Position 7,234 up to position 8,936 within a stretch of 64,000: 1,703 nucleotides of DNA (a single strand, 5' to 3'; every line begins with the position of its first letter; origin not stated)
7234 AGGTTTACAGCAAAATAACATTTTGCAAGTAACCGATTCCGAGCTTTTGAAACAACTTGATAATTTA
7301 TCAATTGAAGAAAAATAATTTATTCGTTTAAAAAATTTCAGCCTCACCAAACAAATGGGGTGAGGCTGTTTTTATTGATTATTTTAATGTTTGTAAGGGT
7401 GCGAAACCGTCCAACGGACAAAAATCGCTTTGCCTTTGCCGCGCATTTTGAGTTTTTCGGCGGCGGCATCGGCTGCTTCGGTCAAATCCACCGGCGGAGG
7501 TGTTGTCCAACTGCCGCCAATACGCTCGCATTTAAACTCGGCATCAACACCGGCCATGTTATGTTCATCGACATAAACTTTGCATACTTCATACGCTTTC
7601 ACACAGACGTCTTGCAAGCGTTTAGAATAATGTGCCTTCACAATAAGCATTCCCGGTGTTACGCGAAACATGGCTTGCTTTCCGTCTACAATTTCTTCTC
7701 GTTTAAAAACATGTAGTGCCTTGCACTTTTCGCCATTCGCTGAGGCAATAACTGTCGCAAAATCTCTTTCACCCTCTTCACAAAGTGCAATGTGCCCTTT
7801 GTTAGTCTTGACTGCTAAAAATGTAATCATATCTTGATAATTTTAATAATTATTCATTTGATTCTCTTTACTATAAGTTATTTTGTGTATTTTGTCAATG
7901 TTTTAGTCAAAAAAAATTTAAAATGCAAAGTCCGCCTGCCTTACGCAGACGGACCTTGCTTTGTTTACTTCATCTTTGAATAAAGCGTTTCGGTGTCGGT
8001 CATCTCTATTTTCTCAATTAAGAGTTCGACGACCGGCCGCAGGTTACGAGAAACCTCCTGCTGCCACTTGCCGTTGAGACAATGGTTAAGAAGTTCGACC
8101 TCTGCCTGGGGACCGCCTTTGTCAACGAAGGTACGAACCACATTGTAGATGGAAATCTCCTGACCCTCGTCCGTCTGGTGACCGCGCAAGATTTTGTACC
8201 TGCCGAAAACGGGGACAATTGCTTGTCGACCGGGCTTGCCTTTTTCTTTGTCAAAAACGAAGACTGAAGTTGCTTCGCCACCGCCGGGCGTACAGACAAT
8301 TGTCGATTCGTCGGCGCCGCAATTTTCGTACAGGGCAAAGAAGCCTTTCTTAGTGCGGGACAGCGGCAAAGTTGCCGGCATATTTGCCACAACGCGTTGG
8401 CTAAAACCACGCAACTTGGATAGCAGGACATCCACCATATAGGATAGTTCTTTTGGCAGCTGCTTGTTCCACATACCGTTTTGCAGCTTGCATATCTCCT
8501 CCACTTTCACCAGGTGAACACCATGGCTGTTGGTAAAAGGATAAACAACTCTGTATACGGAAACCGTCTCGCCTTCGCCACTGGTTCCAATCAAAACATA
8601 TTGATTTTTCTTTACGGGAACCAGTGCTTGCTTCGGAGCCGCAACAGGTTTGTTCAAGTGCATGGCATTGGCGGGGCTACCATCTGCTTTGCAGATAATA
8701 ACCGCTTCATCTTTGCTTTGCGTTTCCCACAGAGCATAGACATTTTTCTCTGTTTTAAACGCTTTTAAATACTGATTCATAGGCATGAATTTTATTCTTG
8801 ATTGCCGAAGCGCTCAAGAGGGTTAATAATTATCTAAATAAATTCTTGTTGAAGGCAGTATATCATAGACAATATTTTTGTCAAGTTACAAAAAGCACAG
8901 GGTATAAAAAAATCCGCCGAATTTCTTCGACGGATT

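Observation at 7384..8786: Two-gene islet carrying three copies of an unrecognised ~125-aa domain between the TPR gene and secF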

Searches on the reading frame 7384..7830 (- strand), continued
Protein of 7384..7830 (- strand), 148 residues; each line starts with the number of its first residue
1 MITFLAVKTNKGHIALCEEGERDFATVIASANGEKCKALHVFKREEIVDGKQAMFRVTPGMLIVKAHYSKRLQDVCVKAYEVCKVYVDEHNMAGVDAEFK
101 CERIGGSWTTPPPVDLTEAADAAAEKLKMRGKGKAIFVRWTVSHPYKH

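Call 74: find_encoding_contigs(protein=P0169, flank=7000, max_places=1)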
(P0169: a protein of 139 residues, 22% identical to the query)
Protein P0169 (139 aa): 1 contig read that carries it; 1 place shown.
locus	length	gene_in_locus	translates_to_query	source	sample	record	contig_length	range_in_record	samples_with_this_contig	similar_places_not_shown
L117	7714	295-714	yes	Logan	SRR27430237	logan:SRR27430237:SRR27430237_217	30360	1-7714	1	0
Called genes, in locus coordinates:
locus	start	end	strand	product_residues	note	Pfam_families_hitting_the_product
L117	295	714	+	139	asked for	-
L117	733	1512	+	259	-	-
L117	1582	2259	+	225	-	PF02511:Thy1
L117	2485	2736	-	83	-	-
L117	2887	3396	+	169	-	-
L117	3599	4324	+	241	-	-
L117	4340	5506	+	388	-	-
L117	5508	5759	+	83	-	-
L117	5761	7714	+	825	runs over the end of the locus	PF00176:SNF2-rel_dom, PF00271:Helicase_C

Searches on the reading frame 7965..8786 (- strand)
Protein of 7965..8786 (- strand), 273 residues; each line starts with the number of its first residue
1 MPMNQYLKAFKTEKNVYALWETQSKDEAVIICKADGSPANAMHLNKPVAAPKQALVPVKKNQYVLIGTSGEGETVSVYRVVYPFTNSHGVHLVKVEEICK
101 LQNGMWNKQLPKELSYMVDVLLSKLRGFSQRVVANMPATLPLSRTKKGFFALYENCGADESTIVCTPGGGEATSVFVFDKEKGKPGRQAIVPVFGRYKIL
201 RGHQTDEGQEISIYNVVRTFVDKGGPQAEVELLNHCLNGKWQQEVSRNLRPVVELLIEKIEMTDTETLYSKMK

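Call 5: search_protein_families(library=pfam, proteins=[window:7965-8786:-], max_evalue=10)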
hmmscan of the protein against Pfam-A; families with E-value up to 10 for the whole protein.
window:7965-8786:- (273 aa): 1 family
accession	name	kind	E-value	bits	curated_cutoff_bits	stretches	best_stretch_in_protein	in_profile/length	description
PF21559.3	Reb1_MybAD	-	0.0077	17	27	1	102-132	28-58/68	DNA-binding protein reb1, Myb-associated domain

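Call 6: search_protein_families(library=phrogs, proteins=[window:7965-8786:-], max_evalue=1)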
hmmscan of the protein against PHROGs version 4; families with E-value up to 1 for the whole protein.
window:7965-8786:- (273 aa): 1 family
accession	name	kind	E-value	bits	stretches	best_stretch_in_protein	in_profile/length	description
phrog_7747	-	unknown function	0.38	11.8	0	70-88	17-35/63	-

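Call 7: find_homologous_proteins(query=window:7965-8786:-, max_evalue=0.01)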
Query window:7965-8786:- (273 aa): 8 proteins with E <= 0.01 among 422 candidates.
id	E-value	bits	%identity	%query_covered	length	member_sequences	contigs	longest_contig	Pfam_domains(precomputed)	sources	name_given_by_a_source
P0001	2.4e-166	570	92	99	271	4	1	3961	-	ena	-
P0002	7.1e-152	522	85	99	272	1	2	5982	-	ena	-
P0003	2.5e-146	504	83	99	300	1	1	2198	-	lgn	-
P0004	3.6e-141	487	80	99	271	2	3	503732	-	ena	-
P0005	4.6e-132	457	73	99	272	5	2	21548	-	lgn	-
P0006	1.1e-131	456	74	99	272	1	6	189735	-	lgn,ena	-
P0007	4.2e-72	261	46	98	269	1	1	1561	-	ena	-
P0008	7.4e-70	253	47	98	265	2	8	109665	-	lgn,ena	-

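Call 8: search_protein_families(library=ncbifam, proteins=[window:7965-8786:-], max_evalue=1)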
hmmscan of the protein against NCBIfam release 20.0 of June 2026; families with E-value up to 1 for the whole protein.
window:7965-8786:- (273 aa): 0 families

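Call 9: search_protein_families(library=padloc, proteins=[window:7965-8786:-], max_evalue=1)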
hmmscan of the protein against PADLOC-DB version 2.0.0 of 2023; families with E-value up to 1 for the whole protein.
window:7965-8786:- (273 aa): 0 families

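Call 10: search_solved_structures(query=window:7965-8786:-, max_evalue=10)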
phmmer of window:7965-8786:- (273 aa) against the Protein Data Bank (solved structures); distinct sequences matched with E-value up to 10: 3.
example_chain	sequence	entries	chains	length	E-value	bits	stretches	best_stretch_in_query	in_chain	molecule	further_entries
1vim_A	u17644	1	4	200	0.53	12.8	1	39-81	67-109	Hypothetical protein AF1796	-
5mq0_V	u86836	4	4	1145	0.75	12.3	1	16-79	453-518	Pre-mRNA-splicing factor ATP-dependent RNA helicase PRP22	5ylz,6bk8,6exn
9dtr_V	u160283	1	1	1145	0.75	12.3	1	16-79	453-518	Pre-mRNA-splicing factor ATP-dependent RNA helicase PRP22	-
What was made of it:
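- Tried and rejected: Single-sequence scans of both proteins against Pfam, PHROGs, NCBIfam, PADLOC and PDB sequences found nothing meaningful (calls 5, 6, 8, 9, 10).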

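Call 11: find_encoding_contigs(protein=P0004, flank=8000, max_places=3)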
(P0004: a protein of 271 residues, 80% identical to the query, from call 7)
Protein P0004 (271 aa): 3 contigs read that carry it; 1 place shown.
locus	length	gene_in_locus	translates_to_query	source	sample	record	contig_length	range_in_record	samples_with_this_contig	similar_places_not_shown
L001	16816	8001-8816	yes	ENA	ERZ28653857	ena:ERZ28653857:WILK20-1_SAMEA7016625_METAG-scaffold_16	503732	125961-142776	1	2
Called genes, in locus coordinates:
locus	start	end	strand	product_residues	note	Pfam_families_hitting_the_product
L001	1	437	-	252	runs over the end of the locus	PF00005:ABC_tran, PF02463:SMC_N (faint), PF13304:AAA_21 (faint)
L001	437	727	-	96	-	-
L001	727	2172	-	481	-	PF19295:SufBD_N, PF01458:SUFBD_core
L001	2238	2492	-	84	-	-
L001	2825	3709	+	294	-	PF01476:LysM, PF23473:LysM3_LYK4_5 (faint), PF01476:LysM, PF01551:Peptidase_M23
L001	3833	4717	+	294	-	PF00226:DnaJ, PF12796:Ank_2 (faint)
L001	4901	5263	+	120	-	PF02699:YajC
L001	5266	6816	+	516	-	PF07549:Sec_GG (weak), PF21760:SecD_1st, PF22599:SecDF_P1_head, PF02355:SecD_SecF_C, PF03176:MMPL (weak)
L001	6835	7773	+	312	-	PF07549:Sec_GG, PF02355:SecD_SecF_C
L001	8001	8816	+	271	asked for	-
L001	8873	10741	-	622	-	PF09976:TPR_21 (faint), PF25062:ARM_TT21_N (faint), PF00515:TPR_1 (faint), PF13174:TPR_6 (faint), PF13424:TPR_12 (weak), PF14559:TPR_19 (weak), PF13424:TPR_12 (weak), PF07719:TPR_2 (weak), +11 more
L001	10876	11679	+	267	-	PF03167:UDG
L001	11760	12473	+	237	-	-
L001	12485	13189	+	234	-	-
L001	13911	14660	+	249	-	PF01618:MotA_ExbB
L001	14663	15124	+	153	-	PF02472:ExbD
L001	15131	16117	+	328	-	-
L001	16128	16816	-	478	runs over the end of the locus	PF13231:PMT_2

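Call 12: find_encoding_contigs(protein=P0008, flank=8000, max_places=4)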
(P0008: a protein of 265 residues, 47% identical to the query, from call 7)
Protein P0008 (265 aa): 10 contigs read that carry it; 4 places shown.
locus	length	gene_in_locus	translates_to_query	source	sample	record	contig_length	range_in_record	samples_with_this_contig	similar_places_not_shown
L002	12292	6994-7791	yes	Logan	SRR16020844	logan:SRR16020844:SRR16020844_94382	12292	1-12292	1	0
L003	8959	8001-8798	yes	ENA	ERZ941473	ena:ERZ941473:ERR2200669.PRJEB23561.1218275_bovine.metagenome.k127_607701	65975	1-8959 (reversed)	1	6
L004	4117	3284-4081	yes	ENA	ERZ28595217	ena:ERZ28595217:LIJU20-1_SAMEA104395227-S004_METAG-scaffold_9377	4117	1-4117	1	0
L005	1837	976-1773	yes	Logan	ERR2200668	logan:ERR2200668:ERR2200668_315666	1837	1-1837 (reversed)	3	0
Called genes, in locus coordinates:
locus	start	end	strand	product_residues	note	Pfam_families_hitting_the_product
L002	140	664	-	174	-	PF00565:SNase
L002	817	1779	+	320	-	-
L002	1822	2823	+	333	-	-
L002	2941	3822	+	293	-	PF01476:LysM, PF23473:LysM3_LYK4_5 (faint), PF01476:LysM, PF01551:Peptidase_M23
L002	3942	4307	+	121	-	PF02699:YajC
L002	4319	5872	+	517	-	PF07549:Sec_GG (weak), PF21760:SecD_1st, PF22599:SecDF_P1_head, PF02355:SecD_SecF_C, PF03176:MMPL (weak)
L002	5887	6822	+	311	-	PF07549:Sec_GG, PF02355:SecD_SecF_C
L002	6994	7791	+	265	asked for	-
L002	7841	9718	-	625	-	PF13431:TPR_17 (faint), PF00515:TPR_1 (faint), PF07719:TPR_2 (faint), PF13174:TPR_6 (faint), PF13176:TPR_7 (faint), PF28559:TPR_SusR (weak), PF13432:TPR_16 (weak), PF14559:TPR_19 (weak), +8 more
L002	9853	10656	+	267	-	PF03167:UDG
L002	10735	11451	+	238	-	-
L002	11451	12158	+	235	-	-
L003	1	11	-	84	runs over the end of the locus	PF01016:Ribosomal_L27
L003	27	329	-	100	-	PF00829:Ribosomal_L21p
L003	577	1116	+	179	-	PF00210:Ferritin, PF02915:Rubrerythrin, PF23458:DUF7130 (faint), PF21349:RUBY_RBDX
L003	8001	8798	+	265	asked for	-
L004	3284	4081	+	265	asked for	-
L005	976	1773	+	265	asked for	-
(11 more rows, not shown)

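Call 13: find_encoding_contigs(protein=P0006, flank=8000, max_places=3)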
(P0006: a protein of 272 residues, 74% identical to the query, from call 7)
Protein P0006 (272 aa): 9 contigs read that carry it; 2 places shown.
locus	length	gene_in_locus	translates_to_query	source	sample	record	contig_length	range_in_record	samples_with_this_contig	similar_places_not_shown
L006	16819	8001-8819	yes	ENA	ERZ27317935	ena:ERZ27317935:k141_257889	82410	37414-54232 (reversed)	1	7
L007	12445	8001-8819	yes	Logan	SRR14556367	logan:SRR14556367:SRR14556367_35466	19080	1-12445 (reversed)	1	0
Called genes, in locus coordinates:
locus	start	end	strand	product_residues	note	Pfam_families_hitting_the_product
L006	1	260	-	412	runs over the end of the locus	PF19295:SufBD_N, PF01458:SUFBD_core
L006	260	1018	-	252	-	PF02463:SMC_N (faint), PF00005:ABC_tran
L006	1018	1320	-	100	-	-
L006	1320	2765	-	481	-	PF19295:SufBD_N, PF01458:SUFBD_core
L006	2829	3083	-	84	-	-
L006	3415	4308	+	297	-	PF01476:LysM, PF23473:LysM3_LYK4_5 (faint), PF01476:LysM, PF01551:Peptidase_M23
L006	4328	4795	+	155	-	-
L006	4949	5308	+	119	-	PF02699:YajC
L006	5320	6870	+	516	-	PF07549:Sec_GG (weak), PF21760:SecD_1st, PF22599:SecDF_P1_head, PF02355:SecD_SecF_C, PF00873:ACR_tran (weak), PF03176:MMPL (weak)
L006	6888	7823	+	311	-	PF07549:Sec_GG, PF02355:SecD_SecF_C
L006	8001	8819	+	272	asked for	-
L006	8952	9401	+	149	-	-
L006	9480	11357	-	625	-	PF00515:TPR_1 (faint), PF07719:TPR_2 (faint), PF09976:TPR_21 (faint), PF13174:TPR_6 (faint), PF13176:TPR_7 (faint), PF13181:TPR_8 (faint), PF13374:TPR_10 (faint), PF13429:TPR_15 (weak), +10 more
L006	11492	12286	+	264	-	PF03167:UDG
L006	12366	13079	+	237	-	-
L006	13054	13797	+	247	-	-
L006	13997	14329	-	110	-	-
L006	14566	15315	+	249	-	PF01618:MotA_ExbB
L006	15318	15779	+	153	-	PF02472:ExbD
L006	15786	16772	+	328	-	-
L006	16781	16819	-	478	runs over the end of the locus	PF13231:PMT_2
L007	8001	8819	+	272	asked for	-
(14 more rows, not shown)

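Call 15: find_related_loci(query=window:7965-8786:-, collection=genome_contigs, flank=8000)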
Query window:7965-8786:- (273 aa) in genome_contigs; peptide patterns used: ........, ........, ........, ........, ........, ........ (x = any residue, [..] = any of these).
45 stretches matched a pattern, but none encodes a relative of the query by tblastn (E <= 1e-3).
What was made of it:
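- Tried and rejected: Searching genome_contigs with gene A alone found nothing, because the peptide patterns need exact matches (call 15).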

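Call 30: predict_structure(alignment_id=A1)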
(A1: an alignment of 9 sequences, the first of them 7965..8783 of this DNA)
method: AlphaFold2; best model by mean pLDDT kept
length: 272 residues; sequences in the alignment: 9
mean_pLDDT: 88.6   pTM: 0.71
mean pLDDT of the five models: 88.6, 88.5, 86.2, 85.4, 83.7
residues with pLDDT >= 90: 152; 70-90: 108; 50-70: 12; < 50: 0
segments of 3 or more residues with pLDDT < 50: none
pLDDT, mean of each block of 10 residues (from residue 1): 84 91 92 90 75 93 90 93 95 96 91 92 85 79 89 92 91 82 87 93 89 93 89 87 91 93 76 63
secondary structure, 60 per line:
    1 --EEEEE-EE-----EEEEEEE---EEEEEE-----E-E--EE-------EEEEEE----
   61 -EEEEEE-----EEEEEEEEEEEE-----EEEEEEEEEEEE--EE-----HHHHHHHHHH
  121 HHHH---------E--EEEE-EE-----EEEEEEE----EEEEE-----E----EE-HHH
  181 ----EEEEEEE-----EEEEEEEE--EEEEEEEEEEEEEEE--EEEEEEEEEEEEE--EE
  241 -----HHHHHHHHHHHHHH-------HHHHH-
elements in order: E3-7 E16-22 E26-31 E51-56 E62-67 E73-84 E90-101 H111-124 E137-140 E149-155 E160-164 E185-191 E197-204 E207-221 E224-236 H246-259 H267-271

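Call 34: fold_search(model_id=the predicted structure, library=pdb)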
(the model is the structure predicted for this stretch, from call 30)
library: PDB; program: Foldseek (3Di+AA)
matches with E <= 10: 908; with E <= 0.001: 0
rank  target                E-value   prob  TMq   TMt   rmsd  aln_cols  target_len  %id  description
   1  5vx6_A                2.0e-03  0.77  0.21  0.23  12.1       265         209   11  Structure of Bacillus subtilis Inhibitor of motility (MotI/DgrA) (released 2017-11-22)
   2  5kgo_D                3.9e-03  0.30  0.13  0.15  14.6       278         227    8  Structure of K. pneumonia MrkH-c-di-GMP complex (released 2016-08-17)
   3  5kec_A                5.9e-03  0.63  0.22  0.24  13.5       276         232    6  Structure of K. pneumonia MrkH in its apo state. (released 2016-08-17)
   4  5vx6_B                5.9e-03  0.47  0.18  0.20  12.9       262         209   11  Structure of Bacillus subtilis Inhibitor of motility (MotI/DgrA) (released 2017-11-22)
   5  5kec_D                1.1e-02  0.41  0.20  0.23  13.9       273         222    6  Structure of K. pneumonia MrkH in its apo state. (released 2016-08-17)
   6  5d0q_C                1.2e-02  0.28  0.14  0.12  17.7       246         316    7  BamACDE complex, outer membrane beta-barrel assembly machinery (BAM) complex (released 2016-03-09)
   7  2rde_A                1.6e-02  0.28  0.15  0.18  14.9       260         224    6  Crystal structure of VCA0042 complexed with c-di-GMP (released 2007-10-30)
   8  5ejl                  1.8e-02  0.20  0.14  0.15  13.9       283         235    7  MrkH, A novel c-di-GMP dependence transcription regulatory factor. (released 2016-10-19)
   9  5ked_B                1.9e-02  0.44  0.19  0.21  12.8       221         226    8  Structure of the 2.65 Angstrom P2(1) crystal of K. pneumonia MrkH (released 2016-08-17)
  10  2rde_B                2.3e-02  0.23  0.16  0.18  14.1       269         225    6  Crystal structure of VCA0042 complexed with c-di-GMP (released 2007-10-30)
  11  5ked_A                3.7e-02  0.41  0.22  0.25  13.2       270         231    8  Structure of the 2.65 Angstrom P2(1) crystal of K. pneumonia MrkH (released 2016-08-17)
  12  8oml_B                4.1e-02  0.11  0.15  0.13  18.1       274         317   11  Crystal structure of Bdellovibrio bacteriovorus Bd1334 C-terminal domains (released 2023-10-25)
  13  8k35_A                4.3e-02  0.08  0.12  0.05  34.8       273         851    8  Structure of the bacteriophage lambda tail tip complex (released 2023-11-15)
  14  3b7k_B                9.1e-02  0.06  0.12  0.13  19.4       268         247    8  Human Acyl-coenzyme A thioesterase 12 (released 2007-11-13)
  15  5kgo_A                9.6e-02  0.11  0.14  0.16  13.3       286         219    6  Structure of K. pneumonia MrkH-c-di-GMP complex (released 2016-08-17)
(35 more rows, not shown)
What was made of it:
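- On PilZ domain (c-di-GMP receptor): TM is about 0.2 for the two-domain model (call 34).
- Closest known: Two-barrel PilZ proteins. Same: Two tandem β-rich domains in a protein of about 230-270 aa. They are the top hits for the full gene A model (call 34).
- With the full two-domain model, the top PDB hits are MotI, MrkH, VCA0042 and YcgR (call 34). Those hits have E 2e-3 or worse and TM about 0.2 (call 34).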

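Call 79: find_encoding_contigs(protein=P0002, flank=1500, max_places=1)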
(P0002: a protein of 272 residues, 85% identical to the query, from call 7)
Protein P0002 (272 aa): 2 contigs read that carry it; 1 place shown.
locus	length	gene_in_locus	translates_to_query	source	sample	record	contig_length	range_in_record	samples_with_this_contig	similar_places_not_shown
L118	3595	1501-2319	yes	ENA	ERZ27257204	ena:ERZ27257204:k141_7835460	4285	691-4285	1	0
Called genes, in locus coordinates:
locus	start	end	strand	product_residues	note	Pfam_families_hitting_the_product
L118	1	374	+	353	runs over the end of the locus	?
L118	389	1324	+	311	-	PF07549:Sec_GG, PF02355:SecD_SecF_C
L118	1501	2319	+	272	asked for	-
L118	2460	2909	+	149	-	-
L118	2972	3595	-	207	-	?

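Call 80: find_encoding_contigs(protein=P0005, flank=1500, max_places=1)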
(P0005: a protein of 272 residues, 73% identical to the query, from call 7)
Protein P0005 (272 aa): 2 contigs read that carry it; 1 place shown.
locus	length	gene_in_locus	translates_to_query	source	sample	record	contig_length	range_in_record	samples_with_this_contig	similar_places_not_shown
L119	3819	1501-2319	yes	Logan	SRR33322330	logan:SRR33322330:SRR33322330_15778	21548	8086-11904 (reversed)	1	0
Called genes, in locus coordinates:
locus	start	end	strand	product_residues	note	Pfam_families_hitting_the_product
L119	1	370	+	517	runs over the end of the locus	PF07549:Sec_GG (weak), PF21760:SecD_1st, PF22599:SecDF_P1_head, PF02355:SecD_SecF_C, PF03176:MMPL (weak)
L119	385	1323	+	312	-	PF07549:Sec_GG, PF02355:SecD_SecF_C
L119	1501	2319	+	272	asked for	-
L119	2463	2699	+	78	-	-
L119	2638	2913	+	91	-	-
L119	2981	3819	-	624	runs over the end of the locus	PF09976:TPR_21 (faint), PF13174:TPR_6 (faint), PF13176:TPR_7 (faint), PF13181:TPR_8 (faint), PF13429:TPR_15 (weak), PF13424:TPR_12 (weak), PF00515:TPR_1 (weak), PF07719:TPR_2 (weak), +9 more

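Call 81: find_encoding_contigs(protein=P0007, flank=1500, max_places=1)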
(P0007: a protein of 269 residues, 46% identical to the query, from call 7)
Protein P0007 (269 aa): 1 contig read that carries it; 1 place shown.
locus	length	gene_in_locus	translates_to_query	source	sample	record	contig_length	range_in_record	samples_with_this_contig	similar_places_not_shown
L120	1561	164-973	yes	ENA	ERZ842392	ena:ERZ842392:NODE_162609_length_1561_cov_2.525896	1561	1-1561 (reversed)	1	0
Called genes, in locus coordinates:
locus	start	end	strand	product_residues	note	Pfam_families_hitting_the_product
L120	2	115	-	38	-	?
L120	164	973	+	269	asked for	-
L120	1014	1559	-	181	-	?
